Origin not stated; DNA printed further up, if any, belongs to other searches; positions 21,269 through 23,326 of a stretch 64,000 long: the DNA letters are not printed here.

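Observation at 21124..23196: HerA/DUF87-like ATPase translationally coupled to ylxM, where ffh is expected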

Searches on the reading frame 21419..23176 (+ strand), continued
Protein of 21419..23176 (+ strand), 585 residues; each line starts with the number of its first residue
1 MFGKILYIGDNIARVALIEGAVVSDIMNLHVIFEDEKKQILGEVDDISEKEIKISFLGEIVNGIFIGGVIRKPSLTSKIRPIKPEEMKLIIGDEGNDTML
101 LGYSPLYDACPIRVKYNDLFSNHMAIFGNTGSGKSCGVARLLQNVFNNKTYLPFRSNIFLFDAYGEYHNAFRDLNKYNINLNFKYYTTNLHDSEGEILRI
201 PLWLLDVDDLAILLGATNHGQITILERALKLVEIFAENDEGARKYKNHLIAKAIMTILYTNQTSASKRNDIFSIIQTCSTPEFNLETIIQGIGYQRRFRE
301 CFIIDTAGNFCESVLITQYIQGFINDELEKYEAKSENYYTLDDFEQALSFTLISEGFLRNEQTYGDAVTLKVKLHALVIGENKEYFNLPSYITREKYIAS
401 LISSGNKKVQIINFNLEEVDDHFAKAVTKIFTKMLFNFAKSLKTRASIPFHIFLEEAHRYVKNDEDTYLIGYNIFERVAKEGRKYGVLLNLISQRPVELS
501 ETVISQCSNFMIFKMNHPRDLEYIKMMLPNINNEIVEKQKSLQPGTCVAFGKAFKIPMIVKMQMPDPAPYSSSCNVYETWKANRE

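Call 12: find_related_loci(query=window:21419-23176:+, collection=genome_contigs, flank=8000)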
Query window:21419-23176:+ (585 aa) in genome_contigs; peptide patterns used: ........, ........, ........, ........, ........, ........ (x = any residue, [..] = any of these).
349 stretches matched a pattern; 233 encode a relative of the query (tblastn E <= 1e-3); the best 80 are kept; 80 distinct loci.
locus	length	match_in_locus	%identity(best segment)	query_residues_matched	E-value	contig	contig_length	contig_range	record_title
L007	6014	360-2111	93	1-584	0e+0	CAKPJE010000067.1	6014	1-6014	MAG: uncultured Bacilli bacterium isolate REFINED_METABAT215_TOP10_CONTIGS_1500_ASSEMBLY_K77_MERGED__Hadza_MoBio_hadza-I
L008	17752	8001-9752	92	1-584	0e+0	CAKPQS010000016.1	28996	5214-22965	MAG: uncultured Bacilli bacterium isolate REFINED_METABAT215_TOP10_CONTIGS_1500_ASSEMBLY_K77_MERGED__Hadza_PheChl_Fiber-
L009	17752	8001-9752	92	1-584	0e+0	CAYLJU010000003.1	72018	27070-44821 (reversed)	MAG TPA_asm: uncultured Muribaculaceae bacterium isolate binchicken_co370_316 genome assembly, contig: NODE_523_length_7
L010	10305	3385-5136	91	1-584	0e+0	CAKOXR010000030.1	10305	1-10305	MAG: uncultured Bacilli bacterium isolate REFINED_METABAT215_TOP10_CONTIGS_1500_ASSEMBLY_K77_MERGED__Hadza_MoBio_hadza-A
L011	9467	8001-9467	91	1-489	0e+0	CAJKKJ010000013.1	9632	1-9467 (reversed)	MAG TPA_asm: uncultured Firmicutes bacterium isolate ERR260186-bin.19 genome assembly, contig: NODE_3127_length_9632_cov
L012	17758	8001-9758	71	1-584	0e+0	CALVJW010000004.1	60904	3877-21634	MAG: uncultured Bacilli bacterium isolate BRZ_QR__bin31 genome assembly, contig: BRZ_QR__NODE_326_length_60904_cov_6.304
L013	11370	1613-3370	71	1-584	0e+0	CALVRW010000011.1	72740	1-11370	MAG: uncultured Bacilli bacterium isolate E17__bin332 genome assembly, contig: E17__k127_9689077, whole genome shotgun s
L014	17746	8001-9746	70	1-580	0e+0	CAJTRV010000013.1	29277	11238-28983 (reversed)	MAG TPA_asm: uncultured Bacilli bacterium isolate MGBC107952 genome assembly, contig: MGBC107952.13, whole genome shotgu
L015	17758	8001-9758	68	1-584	0e+0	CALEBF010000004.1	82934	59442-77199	MAG TPA_asm: uncultured Tenericutes bacterium isolate ERR912064_bin.89_CONCOCT_v1.1_MAG genome assembly, contig: ERZ8271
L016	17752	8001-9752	70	1-582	0e+0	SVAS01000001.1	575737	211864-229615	MAG: Bacillota bacterium isolate SIG208 NODE_21_length_575737_cov_13.617184, whole genome shotgun sequence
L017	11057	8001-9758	68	1-584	0e+0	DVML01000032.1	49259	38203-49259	MAG TPA_asm: Candidatus Fimihabitans intestinipullorum isolate CHK197-8231 CHK197__C254408_L49259_ERR3414592, whole geno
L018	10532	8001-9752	70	1-582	0e+0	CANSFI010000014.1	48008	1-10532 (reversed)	MAG TPA_asm: uncultured Tenericutes bacterium isolate SRR15730532_bin.52_metawrap_v1.3_MAG genome assembly, contig: NODE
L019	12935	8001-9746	69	1-580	0e+0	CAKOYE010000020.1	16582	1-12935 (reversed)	MAG: uncultured Bacilli bacterium isolate REFINED_METABAT215_TOP10_CONTIGS_1500_ASSEMBLY_K77_MERGED__Hadza_PheChl_Fiber-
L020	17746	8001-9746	69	1-580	0e+0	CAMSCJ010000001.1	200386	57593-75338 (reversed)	MAG TPA_asm: uncultured Tenericutes bacterium isolate ERR9465718_bin.35_metawrap_v1.3_MAG genome assembly, contig: NODE.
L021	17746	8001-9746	69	1-580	0e+0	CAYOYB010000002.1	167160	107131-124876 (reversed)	MAG TPA_asm: uncultured Muribaculaceae bacterium isolate SRP199465_co1_408 genome assembly, contig: NODE_69_length_16716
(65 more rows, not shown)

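Call 14: search_protein_representatives(protein=window:21419-23176:+)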
Query: 585 residues. Proteins with E-value up to 0.001 (for the whole library): 4645; up to 1e-10: 1882; up to 1e-30: 225. The best 150 are listed.
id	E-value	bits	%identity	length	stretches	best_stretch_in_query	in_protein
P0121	1.6e-228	776.3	58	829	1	1-582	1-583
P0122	1.7e-227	773.0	57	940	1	1-581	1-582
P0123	2.8e-177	607.1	50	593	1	22-583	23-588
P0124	7.0e-171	586.0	48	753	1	2-583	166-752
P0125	1.9e-161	554.9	45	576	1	2-581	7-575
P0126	2.1e-158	544.9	44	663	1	1-580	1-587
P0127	2.0e-147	508.6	42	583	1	1-583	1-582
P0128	1.0e-143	496.4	41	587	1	1-580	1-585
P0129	7.1e-139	480.4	41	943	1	1-584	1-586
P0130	6.5e-134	464.0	60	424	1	255-582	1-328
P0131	7.0e-115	401.2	48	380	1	206-583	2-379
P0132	1.1e-113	397.3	39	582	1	1-580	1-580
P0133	9.7e-100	351.2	65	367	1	349-582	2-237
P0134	4.0e-99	349.2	41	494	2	1-378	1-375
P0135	4.0e-98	345.9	35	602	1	29-580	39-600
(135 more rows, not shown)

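Call 16: find_encoding_contigs(protein=P0132, flank=6000, max_places=3)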
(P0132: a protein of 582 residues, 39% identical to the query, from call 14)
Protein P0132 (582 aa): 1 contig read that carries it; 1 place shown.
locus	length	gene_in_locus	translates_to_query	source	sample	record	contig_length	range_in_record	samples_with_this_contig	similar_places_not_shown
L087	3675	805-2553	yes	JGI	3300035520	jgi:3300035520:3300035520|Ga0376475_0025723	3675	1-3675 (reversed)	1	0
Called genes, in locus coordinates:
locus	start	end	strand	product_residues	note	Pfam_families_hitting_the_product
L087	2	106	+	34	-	?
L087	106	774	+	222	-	PF10609:ParA (weak), PF13614:AAA_31, PF01656:CbiA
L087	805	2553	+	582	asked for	PF01935:DUF87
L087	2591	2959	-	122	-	PF11969:DcpS_C, PF01230:HIT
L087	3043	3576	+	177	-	PF10628:CotE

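Call 17: find_encoding_contigs(protein=P0127, flank=6000, max_places=3)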
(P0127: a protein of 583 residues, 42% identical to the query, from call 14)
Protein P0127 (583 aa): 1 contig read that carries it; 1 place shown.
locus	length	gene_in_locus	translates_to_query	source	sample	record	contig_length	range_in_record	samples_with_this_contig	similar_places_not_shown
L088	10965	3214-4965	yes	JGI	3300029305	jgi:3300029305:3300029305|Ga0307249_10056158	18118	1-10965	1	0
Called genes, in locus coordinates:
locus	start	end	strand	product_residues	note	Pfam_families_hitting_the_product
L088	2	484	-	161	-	?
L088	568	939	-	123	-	-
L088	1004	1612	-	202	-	PF14804:Jag_N, PF13083:KH_KhpA-B, PF01424:R3H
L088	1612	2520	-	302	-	PF02096:60KD_IMP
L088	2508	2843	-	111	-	PF00825:Ribonuclease_P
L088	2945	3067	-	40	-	PF00468:Ribosomal_L34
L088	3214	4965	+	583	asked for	PF01935:DUF87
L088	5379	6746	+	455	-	PF11638:DnaA_N (weak), PF13401:AAA_22 (faint), PF01695:IstB_IS21, PF00308:Bac_DnaA, PF00004:AAA (weak), PF13173:AAA_14 (weak), PF13479:AAA_24 (weak), PF08299:Bac_DnaA_C, +1 more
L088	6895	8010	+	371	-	PF00712:DNA_pol3_beta, PF02767:DNA_pol3_beta_2, PF02768:DNA_pol3_beta_3, PF00712:DNA_pol3_beta (weak)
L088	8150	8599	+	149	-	PF06338:ComK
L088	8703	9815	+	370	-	PF02463:SMC_N, PF13175:AAA_15 (faint), PF13476:AAA_23, PF13304:AAA_21 (faint)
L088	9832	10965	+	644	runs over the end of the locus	PF02518:HATPase_c, PF00204:DNA_gyraseB, PF01751:Toprim, PF00986:DNA_gyraseB_C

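Call 19: find_encoding_contigs(protein=P0125, flank=6000, max_places=3)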
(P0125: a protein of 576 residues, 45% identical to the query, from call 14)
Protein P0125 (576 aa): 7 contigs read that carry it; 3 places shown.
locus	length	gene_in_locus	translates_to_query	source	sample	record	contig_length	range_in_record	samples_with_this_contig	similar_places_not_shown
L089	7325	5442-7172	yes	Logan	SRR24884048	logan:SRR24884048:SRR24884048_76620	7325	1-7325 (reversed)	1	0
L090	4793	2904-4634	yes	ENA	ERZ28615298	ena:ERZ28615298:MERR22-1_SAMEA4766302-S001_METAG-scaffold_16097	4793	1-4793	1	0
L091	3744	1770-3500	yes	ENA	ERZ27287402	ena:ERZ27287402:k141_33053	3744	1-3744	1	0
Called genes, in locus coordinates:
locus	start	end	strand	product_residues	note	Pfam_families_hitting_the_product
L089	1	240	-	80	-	?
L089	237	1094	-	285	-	PF10672:Methyltrans_SAM, PF03602:Cons_hypoth95 (weak), PF05175:MTS (weak), PF09445:Methyltransf_15 (faint)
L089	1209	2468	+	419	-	PF01595:CNNM, PF00571:CBS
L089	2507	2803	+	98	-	PF00581:Rhodanese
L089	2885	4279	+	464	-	-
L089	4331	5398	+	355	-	PF02646:RmuC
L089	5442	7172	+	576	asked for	PF01580:FtsK_SpoIIIE (faint), PF01935:DUF87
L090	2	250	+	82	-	?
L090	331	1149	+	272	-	-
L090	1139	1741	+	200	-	-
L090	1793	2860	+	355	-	PF02646:RmuC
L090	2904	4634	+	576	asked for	PF01580:FtsK_SpoIIIE (faint), PF01935:DUF87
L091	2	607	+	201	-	?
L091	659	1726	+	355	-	PF02646:RmuC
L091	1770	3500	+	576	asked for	PF01580:FtsK_SpoIIIE (faint), PF01935:DUF87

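Call 20: find_encoding_contigs(protein=P0128, flank=6000, max_places=3)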
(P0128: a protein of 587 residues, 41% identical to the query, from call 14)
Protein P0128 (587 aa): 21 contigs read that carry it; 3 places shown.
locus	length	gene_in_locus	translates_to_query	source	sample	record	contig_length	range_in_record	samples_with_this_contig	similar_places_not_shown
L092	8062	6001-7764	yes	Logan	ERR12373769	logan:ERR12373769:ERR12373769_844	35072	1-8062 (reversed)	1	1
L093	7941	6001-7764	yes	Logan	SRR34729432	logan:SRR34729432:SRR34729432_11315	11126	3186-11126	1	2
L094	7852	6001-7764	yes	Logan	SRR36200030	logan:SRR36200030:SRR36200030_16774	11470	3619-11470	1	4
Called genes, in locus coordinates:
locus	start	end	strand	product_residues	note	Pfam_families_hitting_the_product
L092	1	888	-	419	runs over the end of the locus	PF03952:Enolase_N, PF00113:Enolase_C, PF13378:MR_MLE_C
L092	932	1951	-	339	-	PF13145:Rotamase_2 (weak)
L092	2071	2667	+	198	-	PF01553:Acyltransferase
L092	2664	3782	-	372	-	-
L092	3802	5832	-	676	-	PF00884:Sulfatase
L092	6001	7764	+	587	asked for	PF01935:DUF87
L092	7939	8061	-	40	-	?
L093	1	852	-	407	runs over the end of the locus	PF03952:Enolase_N, PF00113:Enolase_C, PF13378:MR_MLE_C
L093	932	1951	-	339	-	PF13145:Rotamase_2 (weak)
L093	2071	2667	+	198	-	PF01553:Acyltransferase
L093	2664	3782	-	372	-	-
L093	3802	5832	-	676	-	PF00884:Sulfatase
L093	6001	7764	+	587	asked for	PF01935:DUF87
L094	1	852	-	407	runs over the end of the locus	PF03952:Enolase_N, PF00113:Enolase_C, PF13378:MR_MLE_C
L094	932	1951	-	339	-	PF13145:Rotamase_2 (weak)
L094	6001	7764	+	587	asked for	PF01935:DUF87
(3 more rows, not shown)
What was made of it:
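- One is solitary (call 20).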

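Call 21: find_encoding_contigs(protein=P0123, flank=6000, max_places=3)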
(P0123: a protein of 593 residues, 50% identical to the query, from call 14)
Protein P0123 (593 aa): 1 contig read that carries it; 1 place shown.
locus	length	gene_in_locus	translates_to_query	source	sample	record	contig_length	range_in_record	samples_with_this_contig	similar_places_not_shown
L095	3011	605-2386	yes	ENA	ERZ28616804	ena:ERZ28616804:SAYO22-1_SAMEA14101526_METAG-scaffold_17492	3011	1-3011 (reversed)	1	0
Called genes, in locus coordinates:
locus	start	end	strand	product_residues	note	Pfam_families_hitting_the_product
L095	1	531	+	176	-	?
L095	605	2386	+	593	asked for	PF01580:FtsK_SpoIIIE (faint), PF01935:DUF87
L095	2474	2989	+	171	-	-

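Call 23: find_homologous_proteins(query=P0127, max_evalue=1e-20)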
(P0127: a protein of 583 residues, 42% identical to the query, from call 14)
Query P0127 (583 aa): 3918 proteins with E <= 1e-20 among 8000 candidates; the best 120 are listed.
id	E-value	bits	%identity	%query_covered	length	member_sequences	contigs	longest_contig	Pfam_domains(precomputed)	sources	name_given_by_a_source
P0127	0.0e+0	1269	100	100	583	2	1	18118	PF01935.24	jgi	-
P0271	2.5e-217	741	58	100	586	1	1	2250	PF01935.24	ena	-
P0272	5.2e-217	740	57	100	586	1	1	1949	PF01935.24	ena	-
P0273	8.6e-217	739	58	100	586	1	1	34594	PF01935.24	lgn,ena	-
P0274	1.0e-216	739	58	100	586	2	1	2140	PF01935.24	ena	-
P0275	2.2e-216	738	57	100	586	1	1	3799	PF01935.24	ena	-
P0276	4.6e-216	737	57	100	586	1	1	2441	PF01935.24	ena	-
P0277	4.7e-216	737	57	100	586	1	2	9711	PF01935.24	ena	-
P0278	4.9e-216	737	58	100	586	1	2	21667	PF01935.24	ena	-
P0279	7.3e-216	736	57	100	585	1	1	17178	PF01935.24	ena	-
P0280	2.9e-215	734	57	100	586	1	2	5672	PF01935.24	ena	-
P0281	3.0e-215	734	57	100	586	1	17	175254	PF01935.24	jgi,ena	-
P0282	5.7e-215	733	57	100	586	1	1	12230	PF01935.24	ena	-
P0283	6.9e-215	733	57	100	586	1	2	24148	PF01935.24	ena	-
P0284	1.3e-214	732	57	100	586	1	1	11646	PF01935.24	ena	-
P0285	1.4e-214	732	57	100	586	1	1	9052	PF01935.24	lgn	-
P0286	1.8e-214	732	57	100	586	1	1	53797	PF01935.24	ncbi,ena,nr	ncbi:MAG: DUF87 domain-containing protein [Bacilli bacterium]|nr:DUF87 domain-containing protein [Ba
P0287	2.9e-214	731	57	100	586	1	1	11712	PF01935.24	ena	-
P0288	3.7e-214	731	57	100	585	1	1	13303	PF01935.24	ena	-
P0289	4.4e-214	730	57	100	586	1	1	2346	PF01935.24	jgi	-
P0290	7.1e-214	730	57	100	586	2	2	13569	PF01935.24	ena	-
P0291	8.4e-214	730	57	100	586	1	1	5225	PF01935.24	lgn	-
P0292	9.4e-214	729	57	100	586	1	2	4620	PF01935.24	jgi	-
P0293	1.0e-213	729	57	100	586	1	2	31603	PF01935.24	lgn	-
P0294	1.3e-213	729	57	100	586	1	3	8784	PF01935.24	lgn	-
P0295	1.4e-213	729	58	100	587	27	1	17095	PF01935.24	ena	-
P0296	1.4e-213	729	57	100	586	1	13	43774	PF01935.24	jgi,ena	-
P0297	1.8e-213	728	56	100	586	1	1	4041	PF01935.24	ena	-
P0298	1.8e-213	728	56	100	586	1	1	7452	PF01935.24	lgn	-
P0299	2.0e-213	728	57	100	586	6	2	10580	PF01935.24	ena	-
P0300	2.5e-213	728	57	100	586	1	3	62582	PF01935.24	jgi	-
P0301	3.0e-213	728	57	100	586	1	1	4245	PF01935.24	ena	-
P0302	3.0e-213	728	56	100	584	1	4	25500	PF01935.24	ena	-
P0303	3.5e-213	727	56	100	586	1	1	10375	PF01935.24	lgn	-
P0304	4.6e-213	727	57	100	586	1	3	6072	PF01935.24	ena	-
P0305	5.2e-213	727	57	100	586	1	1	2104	PF01935.24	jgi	jgi:hypothetical protein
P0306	1.0e-212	726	56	100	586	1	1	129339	PF01935.24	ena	-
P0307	1.3e-212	726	56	100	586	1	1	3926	PF01935.24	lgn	-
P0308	2.4e-212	725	56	100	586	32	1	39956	PF01935.24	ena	-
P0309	2.7e-212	725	56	100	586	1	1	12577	PF01935.24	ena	-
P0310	5.2e-212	724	56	100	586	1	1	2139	PF01935.24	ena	-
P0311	6.4e-212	723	57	100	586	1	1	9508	PF01935.24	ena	-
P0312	1.0e-211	723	56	100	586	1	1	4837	PF01935.24,PF01580.25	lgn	-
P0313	1.2e-211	722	55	100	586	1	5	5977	PF01935.24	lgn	-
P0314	1.2e-211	722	56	100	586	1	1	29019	PF01935.24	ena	-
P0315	1.4e-211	722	56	100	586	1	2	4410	PF01935.24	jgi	-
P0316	1.9e-211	722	56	100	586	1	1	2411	PF01935.24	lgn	-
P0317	1.9e-211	722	55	100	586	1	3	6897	PF01935.24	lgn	-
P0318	2.3e-211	721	57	100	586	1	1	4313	PF01935.24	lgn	-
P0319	4.7e-211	720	56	100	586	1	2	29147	PF01935.24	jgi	-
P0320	6.7e-211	720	55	100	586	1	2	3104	PF01935.24,PF01580.25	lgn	-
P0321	7.3e-211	720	57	100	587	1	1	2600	PF01935.24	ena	-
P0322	1.8e-210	718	56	100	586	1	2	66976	PF01935.24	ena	-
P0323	2.0e-210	718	56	100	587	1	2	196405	PF01935.24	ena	-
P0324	2.0e-210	718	56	100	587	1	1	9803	PF01935.24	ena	-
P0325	2.9e-210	718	56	100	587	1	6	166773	PF01935.24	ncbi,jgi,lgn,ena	-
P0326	3.3e-210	718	56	100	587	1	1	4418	PF01935.24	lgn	-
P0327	3.3e-210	718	57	100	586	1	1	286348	PF01935.24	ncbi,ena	-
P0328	3.5e-210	718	56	100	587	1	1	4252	PF01935.24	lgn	-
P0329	3.9e-210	717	56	100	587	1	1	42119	PF01935.24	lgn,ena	-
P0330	4.1e-210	717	56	100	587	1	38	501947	PF01935.24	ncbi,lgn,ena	-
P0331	4.4e-210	717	56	100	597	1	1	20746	PF01935.24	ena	-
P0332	4.4e-210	717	56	100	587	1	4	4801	PF01935.24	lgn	-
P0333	4.5e-210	717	56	100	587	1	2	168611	PF01935.24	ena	-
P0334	4.7e-210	717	57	100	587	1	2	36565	PF01935.24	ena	-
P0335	4.8e-210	717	57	100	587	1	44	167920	PF01935.24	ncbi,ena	-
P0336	4.8e-210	717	56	100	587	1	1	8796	PF01935.24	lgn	-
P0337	5.1e-210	717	57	100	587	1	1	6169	PF01935.24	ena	-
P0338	5.1e-210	717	56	100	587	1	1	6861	PF01935.24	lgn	-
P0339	5.2e-210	717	56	100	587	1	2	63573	PF01935.24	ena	-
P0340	5.2e-210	717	56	100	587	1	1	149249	PF01935.24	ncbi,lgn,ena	-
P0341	5.9e-210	717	57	100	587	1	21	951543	PF01935.24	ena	-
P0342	6.1e-210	717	56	100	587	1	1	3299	PF01935.24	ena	-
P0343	6.4e-210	717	56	100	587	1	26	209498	PF01935.24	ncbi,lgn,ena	-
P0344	7.2e-210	717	57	100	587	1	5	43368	PF01935.24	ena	-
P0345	7.8e-210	716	55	100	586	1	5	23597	PF01935.24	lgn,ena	-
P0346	8.1e-210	716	56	100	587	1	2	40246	PF01935.24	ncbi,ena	-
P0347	8.7e-210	716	57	100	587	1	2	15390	PF01935.24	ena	-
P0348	8.8e-210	716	57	100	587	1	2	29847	PF01935.24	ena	-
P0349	9.2e-210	716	56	100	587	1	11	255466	PF01935.24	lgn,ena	-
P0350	1.0e-209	716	57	100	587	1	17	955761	PF01935.24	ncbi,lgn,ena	-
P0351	1.1e-209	716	56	100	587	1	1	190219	PF01935.24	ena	-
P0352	1.1e-209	716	57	100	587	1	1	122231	PF01935.24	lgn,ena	-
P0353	1.1e-209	716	56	100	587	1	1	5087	PF01935.24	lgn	-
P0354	1.2e-209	716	56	100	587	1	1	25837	PF01935.24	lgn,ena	-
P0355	1.2e-209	716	57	100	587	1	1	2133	PF01935.24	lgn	-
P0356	1.3e-209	716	56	100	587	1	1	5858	PF01935.24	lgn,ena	-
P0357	1.3e-209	716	55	100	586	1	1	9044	PF01935.24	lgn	-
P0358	1.3e-209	716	56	100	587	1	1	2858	PF01935.24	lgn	-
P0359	1.3e-209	716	56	100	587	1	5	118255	PF01935.24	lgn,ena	-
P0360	1.3e-209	716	55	100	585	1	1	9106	PF01935.24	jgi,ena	-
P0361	1.5e-209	715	57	100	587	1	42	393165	PF01935.24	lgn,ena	-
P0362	1.6e-209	715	56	100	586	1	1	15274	PF01935.24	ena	-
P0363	1.6e-209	715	57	100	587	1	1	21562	PF01935.24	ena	-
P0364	1.7e-209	715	56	100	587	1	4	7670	PF01935.24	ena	-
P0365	1.7e-209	715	56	100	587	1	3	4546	PF01935.24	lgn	-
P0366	1.8e-209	715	56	100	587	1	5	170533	PF01935.24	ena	-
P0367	1.9e-209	715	56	100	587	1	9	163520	PF01935.24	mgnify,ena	mgnify:FL=1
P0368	1.9e-209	715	56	100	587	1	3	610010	PF01935.24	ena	-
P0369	1.9e-209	715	55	100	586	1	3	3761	PF01935.24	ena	-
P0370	2.0e-209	715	56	100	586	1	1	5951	PF01935.24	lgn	-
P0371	2.0e-209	715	56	100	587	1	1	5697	PF01935.24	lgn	-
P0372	2.1e-209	715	55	100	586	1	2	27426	PF01935.24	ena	-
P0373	2.2e-209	715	56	100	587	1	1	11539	PF01935.24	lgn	-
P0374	2.4e-209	715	55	100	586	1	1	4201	PF01935.24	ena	-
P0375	2.6e-209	715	56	100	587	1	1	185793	PF01935.24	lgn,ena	-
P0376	2.9e-209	714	56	100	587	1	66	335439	PF01935.24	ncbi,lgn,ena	-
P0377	3.0e-209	714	56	100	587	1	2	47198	PF01935.24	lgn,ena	-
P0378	3.0e-209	714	56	100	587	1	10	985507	PF01935.24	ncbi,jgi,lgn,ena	-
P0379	3.0e-209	714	57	100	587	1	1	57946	PF01935.24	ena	-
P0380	3.1e-209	714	55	100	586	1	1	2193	PF01935.24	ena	-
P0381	3.2e-209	714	57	100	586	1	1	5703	PF01935.24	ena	-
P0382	3.2e-209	714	56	100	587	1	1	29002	PF01935.24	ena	-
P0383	3.3e-209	714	56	100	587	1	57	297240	PF01935.24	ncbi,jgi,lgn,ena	jgi:hypothetical protein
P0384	3.4e-209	714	56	100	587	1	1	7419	PF01935.24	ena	-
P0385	3.4e-209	714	56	100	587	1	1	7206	PF01935.24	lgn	-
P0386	3.4e-209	714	55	100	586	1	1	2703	PF01935.24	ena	-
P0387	3.5e-209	714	55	100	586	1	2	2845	PF01935.24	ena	-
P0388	3.5e-209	714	55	100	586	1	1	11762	PF01935.24,PF01580.25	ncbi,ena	-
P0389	3.8e-209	714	56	100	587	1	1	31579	PF01935.24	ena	-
